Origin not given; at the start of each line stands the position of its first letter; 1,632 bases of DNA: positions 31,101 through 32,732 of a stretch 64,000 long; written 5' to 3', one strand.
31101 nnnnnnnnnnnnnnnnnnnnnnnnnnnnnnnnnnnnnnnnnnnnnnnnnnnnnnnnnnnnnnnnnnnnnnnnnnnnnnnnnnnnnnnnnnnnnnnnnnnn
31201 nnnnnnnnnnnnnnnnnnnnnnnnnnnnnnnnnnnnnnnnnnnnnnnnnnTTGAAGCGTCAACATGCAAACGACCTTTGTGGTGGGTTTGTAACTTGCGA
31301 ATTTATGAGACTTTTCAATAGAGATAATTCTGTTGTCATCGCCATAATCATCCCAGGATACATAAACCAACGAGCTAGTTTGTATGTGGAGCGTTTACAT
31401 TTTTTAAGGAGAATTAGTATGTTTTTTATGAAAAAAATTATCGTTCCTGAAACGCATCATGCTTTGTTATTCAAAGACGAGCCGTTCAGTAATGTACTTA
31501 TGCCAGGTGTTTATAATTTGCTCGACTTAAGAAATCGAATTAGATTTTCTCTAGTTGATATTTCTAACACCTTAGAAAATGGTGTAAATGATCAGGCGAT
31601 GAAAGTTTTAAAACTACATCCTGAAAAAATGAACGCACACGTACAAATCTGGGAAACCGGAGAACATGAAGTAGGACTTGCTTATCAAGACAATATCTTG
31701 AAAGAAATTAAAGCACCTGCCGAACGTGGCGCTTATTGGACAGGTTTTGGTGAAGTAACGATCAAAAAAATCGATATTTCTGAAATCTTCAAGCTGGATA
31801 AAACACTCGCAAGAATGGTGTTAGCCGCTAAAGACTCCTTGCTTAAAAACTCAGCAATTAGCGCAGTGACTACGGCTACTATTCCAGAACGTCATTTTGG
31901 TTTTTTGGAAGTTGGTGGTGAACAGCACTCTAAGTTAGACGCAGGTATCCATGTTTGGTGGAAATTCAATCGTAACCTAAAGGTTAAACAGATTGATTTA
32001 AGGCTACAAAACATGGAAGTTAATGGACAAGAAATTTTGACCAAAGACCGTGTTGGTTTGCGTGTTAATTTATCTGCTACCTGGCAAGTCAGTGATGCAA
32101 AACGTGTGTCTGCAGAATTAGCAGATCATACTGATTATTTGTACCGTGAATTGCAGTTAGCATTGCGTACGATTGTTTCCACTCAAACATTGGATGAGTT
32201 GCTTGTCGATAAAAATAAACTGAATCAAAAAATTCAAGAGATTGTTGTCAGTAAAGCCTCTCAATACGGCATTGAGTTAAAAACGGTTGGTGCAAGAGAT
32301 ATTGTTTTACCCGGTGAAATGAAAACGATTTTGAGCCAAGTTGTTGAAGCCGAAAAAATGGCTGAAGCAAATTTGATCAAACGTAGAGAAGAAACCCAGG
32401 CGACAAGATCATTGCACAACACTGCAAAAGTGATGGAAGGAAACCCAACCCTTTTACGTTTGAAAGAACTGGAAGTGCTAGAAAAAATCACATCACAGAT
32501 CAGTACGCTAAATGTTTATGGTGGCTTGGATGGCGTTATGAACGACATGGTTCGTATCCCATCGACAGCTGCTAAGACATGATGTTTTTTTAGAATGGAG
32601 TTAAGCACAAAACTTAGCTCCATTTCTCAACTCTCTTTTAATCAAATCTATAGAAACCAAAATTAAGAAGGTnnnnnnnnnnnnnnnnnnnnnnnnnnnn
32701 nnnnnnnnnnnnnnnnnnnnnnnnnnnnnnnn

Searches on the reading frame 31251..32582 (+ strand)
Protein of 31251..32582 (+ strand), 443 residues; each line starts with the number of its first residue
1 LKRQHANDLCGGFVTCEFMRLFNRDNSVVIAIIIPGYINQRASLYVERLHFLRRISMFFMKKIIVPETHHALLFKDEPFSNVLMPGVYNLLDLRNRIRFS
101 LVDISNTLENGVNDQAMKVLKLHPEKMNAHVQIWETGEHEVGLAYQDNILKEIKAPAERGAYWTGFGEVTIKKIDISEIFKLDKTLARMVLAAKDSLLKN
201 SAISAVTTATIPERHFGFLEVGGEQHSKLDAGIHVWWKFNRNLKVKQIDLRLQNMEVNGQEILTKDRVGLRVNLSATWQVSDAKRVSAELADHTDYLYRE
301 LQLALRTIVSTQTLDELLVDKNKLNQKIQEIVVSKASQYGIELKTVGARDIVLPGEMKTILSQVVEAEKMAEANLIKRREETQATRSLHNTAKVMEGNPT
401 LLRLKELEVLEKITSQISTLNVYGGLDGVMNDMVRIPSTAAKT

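Call 100: search_protein_families(library=pfam, proteins=[window:31251-32582:+], max_evalue=0.0001)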
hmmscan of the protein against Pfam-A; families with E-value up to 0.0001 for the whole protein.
window:31251-32582:+ (443 aa): 1 family
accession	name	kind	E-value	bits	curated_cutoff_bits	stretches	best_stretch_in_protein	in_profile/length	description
PF01145.31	Band_7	-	1.1e-26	94.4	23.6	1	210-381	2-175/176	SPFH domain / Band 7 family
